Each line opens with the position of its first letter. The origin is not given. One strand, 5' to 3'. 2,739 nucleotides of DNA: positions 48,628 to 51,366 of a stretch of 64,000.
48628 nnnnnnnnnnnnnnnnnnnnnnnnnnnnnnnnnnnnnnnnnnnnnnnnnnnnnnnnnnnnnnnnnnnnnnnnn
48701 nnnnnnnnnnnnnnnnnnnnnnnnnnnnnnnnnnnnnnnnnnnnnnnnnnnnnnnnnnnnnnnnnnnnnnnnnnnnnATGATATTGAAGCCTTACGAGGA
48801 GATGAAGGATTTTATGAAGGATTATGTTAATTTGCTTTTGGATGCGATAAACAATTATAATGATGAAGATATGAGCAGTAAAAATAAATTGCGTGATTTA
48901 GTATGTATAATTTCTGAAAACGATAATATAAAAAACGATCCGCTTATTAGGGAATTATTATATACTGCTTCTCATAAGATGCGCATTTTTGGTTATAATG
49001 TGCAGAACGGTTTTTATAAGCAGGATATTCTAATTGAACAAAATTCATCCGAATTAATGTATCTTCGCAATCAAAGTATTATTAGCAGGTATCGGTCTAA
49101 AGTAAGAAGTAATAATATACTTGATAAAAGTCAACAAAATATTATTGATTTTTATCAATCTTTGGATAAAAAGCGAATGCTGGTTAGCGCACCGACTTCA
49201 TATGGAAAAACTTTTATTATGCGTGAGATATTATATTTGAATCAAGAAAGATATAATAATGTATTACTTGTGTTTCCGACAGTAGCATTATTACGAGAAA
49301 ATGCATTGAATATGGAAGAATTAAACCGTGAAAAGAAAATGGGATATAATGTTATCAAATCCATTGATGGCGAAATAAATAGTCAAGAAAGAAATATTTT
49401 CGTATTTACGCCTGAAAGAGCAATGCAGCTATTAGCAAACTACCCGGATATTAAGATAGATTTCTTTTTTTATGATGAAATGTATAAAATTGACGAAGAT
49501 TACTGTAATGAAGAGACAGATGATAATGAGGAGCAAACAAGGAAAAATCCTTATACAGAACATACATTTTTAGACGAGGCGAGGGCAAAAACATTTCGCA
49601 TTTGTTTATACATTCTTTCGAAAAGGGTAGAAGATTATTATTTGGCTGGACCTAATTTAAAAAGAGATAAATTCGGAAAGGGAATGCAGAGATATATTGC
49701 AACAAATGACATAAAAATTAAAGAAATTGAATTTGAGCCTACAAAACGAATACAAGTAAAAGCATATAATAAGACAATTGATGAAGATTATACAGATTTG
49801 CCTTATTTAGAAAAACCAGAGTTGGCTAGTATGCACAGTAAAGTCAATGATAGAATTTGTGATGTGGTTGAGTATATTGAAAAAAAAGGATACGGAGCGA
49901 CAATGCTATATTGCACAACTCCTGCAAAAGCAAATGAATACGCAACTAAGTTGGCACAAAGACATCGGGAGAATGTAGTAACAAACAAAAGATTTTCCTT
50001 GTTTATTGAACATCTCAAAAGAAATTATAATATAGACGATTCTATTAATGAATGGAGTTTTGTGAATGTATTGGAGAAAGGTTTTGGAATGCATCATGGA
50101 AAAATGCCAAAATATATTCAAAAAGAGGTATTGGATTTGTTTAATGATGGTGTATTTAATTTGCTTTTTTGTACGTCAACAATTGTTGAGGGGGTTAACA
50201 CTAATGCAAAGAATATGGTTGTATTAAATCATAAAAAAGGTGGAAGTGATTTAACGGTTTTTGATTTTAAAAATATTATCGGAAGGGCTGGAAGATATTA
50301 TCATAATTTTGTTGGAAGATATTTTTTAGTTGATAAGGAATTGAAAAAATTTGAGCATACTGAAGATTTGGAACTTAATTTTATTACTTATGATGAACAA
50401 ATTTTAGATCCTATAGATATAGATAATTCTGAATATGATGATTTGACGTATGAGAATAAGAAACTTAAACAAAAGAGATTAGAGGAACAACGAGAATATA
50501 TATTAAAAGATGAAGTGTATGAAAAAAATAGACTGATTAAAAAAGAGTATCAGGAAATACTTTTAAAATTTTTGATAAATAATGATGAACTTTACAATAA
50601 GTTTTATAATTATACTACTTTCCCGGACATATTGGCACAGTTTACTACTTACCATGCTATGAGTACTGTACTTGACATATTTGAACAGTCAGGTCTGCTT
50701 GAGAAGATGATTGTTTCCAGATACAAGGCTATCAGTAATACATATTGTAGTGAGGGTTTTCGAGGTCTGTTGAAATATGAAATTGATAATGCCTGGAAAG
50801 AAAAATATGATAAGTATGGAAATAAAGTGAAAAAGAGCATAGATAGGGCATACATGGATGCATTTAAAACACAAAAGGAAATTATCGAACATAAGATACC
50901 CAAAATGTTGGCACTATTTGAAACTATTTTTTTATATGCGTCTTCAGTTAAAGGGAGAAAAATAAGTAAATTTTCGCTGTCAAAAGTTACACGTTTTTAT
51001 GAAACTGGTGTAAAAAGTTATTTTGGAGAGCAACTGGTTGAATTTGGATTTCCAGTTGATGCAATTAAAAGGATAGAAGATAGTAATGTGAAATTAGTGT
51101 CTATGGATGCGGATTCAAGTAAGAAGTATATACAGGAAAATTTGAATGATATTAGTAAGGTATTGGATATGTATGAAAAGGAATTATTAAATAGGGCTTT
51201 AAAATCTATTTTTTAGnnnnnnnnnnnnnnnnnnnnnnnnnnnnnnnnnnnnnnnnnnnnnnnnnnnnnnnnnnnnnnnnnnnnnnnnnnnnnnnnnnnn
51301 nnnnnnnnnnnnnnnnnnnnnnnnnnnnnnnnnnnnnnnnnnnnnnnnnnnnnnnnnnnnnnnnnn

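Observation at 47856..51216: Hachiman-like two-gene module (DUF1837-like + Ski2-like helicase) with an atypical effector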

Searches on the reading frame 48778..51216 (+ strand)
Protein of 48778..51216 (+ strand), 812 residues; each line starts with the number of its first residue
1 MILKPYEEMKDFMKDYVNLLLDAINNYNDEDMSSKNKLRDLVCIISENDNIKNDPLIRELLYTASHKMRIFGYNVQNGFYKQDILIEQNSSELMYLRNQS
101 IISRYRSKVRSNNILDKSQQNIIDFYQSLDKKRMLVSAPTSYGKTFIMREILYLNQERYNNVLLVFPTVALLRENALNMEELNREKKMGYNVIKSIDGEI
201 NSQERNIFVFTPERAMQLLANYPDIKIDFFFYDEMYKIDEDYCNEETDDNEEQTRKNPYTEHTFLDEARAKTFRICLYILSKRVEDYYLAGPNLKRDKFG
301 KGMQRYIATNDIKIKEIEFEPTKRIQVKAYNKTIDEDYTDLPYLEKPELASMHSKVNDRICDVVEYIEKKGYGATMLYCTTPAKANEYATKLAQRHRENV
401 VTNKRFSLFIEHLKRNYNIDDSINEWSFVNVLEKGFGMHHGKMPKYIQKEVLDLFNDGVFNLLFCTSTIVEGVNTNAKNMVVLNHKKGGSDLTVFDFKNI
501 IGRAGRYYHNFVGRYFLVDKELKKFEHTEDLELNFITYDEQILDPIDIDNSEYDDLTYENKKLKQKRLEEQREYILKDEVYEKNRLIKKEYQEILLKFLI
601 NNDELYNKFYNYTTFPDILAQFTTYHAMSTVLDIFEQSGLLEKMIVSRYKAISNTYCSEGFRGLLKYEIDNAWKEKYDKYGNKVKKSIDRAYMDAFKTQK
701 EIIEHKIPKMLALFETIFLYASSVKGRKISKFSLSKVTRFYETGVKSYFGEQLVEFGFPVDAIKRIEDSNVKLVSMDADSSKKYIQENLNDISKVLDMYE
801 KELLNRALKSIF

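Call 3: search_protein_families(library=padloc, proteins=[window:48778-51216:+], max_evalue=0.01)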
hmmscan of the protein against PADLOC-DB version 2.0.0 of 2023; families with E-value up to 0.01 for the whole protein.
window:48778-51216:+ (812 aa): 25 families
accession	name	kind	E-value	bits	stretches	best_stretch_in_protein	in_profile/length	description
PDLC00184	HamB1|HamB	-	8.2e-94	313.2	1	13-807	23-737/738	DEAD-box helicase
PDLC00191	HamB1|HamB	-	4.7e-86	287.7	1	21-796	11-766/767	DEAD-box helicase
PDLC00180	HamB1|HamB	-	5.2e-86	287.7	1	83-810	73-708/709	DEAD-box helicase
PDLC00201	HamB2|HamB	-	1.5e-73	246.4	2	267-809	221-716/721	DEAD-box helicase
PDLC00190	HamB1|HamB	-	3.2e-52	176.1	2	346-628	353-627/866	DEAD-box helicase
PDLC00186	HamB1|HamB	-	2.1e-51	172.9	2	344-521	363-535/864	DEAD-box helicase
PDLC00182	HamB1|HamB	-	3.3e-51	172.5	1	100-802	84-714/719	DEAD-box helicase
PDLC00176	HamB1|HamB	-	1.6e-46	156.8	2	352-541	353-534/845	DEAD-box helicase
PDLC00200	HamB2|HamB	-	6.5e-44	148.1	2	348-526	367-539/865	DEAD-box helicase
PDLC00185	HamB1|HamB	-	3.7e-43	145.5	2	349-532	358-538/871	DEAD-box helicase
PDLC00187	HamB1|HamB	-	1.5e-41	140.6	2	348-521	355-521/851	DEAD-box helicase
PDLC00193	HamB1|HamB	-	2.9e-37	126.4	1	188-809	13-568/570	DEAD-box helicase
PDLC00199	HamB2|HamB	-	1.1e-33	114.3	2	375-516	381-516/841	DEAD-box helicase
PDLC00177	HamB1|HamB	-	1.2e-29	101.1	2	374-532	389-544/841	DEAD-box helicase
PDLC00179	HamB1|HamB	-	9.3e-29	98.5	1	197-520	20-295/415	DEAD-box helicase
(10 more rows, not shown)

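Call 4: search_protein_families(library=pfam, proteins=[window:48778-51216:+], max_evalue=0.01)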
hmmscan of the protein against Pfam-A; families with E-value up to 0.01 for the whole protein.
window:48778-51216:+ (812 aa): 3 families
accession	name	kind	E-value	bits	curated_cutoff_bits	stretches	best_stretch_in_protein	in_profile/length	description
PF00271.37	Helicase_C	-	1.2e-10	42.1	23.5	1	434-507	40-109/110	Helicase conserved C-terminal domain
PF04851.21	ResIII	-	4.3e-08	33.7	22.5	1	119-237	8-136/164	Type III restriction enzyme, res subunit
PF00270.35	DEAD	-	4.4e-08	33.5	26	1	119-237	4-128/167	DEAD/DEAH box helicase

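Call 6: search_solved_structures(query=window:48778-51216:+, max_evalue=0.001, show_alignments=1)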
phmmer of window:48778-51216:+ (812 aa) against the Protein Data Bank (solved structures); distinct sequences matched with E-value up to 0.001: 52.
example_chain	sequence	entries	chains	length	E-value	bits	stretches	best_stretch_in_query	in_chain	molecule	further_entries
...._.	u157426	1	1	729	5.5e-35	124.2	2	373-808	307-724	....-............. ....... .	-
9wh1_B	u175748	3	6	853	1.9e-25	92.6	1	123-529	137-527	DNA polymerase theta (Helicase domain only)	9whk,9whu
8vx9_B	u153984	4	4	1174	3.9e-13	52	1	130-520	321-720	HamB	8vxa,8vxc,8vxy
8alz_B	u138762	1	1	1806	2.6e-12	49.2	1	432-520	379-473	Activating signal cointegrator 1 complex subunit 3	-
7zpq_CA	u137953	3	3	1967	5.7e-12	48.1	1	429-507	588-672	SLH1 isoform 1 | RQC trigger complex helicase SLH1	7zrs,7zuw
5a9f_A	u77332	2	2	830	1.7e-10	43.2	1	434-524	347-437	DNA POLYMERASE THETA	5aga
9c5q_C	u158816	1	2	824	1.7e-10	43.2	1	434-524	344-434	DNA polymerase theta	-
9bh6_A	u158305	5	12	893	2e-10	43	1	434-524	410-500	DNA polymerase theta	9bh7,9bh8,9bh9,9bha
8w0a_C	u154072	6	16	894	2e-10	43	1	434-524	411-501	DNA polymerase theta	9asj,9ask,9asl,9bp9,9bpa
5a9j_A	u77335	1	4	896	2e-10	43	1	434-524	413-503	DNA POLYMERASE THETA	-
9osw_A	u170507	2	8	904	2.1e-10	42.9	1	434-524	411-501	DNA polymerase theta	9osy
6qv3_A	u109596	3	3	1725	1.6e-08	36.7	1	421-518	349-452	Pre-mRNA splicing helicase-like protein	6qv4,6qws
5m59_A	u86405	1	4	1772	1.7e-08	36.6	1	421-518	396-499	Pre-mRNA splicing helicase-like protein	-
4a4z_A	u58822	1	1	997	3.1e-08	35.8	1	362-512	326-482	ANTIVIRAL HELICASE SKI2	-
4buj_A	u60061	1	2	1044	3.7e-08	35.5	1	362-512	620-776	ANTIVIRAL HELICASE SKI2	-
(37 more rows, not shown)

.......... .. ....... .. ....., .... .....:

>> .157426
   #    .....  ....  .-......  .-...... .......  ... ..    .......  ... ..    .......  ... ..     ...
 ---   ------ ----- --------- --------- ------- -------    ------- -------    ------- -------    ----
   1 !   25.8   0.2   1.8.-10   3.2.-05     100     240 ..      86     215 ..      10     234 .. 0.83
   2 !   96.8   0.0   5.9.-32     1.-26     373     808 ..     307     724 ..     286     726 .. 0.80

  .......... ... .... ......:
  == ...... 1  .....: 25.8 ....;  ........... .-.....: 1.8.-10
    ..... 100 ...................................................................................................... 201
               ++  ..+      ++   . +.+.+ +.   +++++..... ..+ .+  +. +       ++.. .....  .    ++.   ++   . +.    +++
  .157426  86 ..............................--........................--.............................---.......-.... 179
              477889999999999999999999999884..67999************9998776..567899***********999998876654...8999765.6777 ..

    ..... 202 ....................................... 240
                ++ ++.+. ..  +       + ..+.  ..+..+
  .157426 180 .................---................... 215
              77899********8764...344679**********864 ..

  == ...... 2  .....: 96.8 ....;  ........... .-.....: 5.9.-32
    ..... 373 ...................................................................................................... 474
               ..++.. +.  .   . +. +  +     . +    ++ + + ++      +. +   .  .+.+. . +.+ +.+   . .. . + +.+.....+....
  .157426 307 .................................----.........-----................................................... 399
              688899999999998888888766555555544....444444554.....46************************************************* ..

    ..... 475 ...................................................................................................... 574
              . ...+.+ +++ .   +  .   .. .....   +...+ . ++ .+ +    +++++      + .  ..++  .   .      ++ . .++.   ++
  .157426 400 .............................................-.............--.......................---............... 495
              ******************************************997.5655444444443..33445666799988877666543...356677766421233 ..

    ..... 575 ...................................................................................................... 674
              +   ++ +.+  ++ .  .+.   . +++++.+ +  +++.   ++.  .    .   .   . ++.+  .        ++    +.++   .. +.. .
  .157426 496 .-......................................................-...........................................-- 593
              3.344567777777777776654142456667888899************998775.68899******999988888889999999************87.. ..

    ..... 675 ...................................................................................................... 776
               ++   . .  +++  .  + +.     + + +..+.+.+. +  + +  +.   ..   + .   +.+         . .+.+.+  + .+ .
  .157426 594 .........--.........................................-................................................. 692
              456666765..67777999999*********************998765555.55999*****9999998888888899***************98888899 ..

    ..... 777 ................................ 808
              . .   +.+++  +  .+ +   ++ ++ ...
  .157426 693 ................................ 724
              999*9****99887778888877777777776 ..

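Call 53: search_protein_families(library=ncbifam, proteins=[window:48814-51216:+], max_evalue=0.001)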
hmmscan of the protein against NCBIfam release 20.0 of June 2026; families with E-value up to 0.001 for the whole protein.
window:48814-51216:+ (800 aa): 3 families
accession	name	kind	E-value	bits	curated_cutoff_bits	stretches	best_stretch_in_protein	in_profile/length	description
NF002654.0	PRK02362.1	equivalog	1.6e-12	46.6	887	1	351-514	236-401/739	ATP-dependent DNA helicase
NF040935.1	helicase_Hel308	equivalog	1.1e-09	37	1200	1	344-515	232-408/704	ATP-dependent DNA helicase Hel308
NF041063.1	DpdF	equivalog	0.00027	19.6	550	1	120-176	159-215/813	protein DpdF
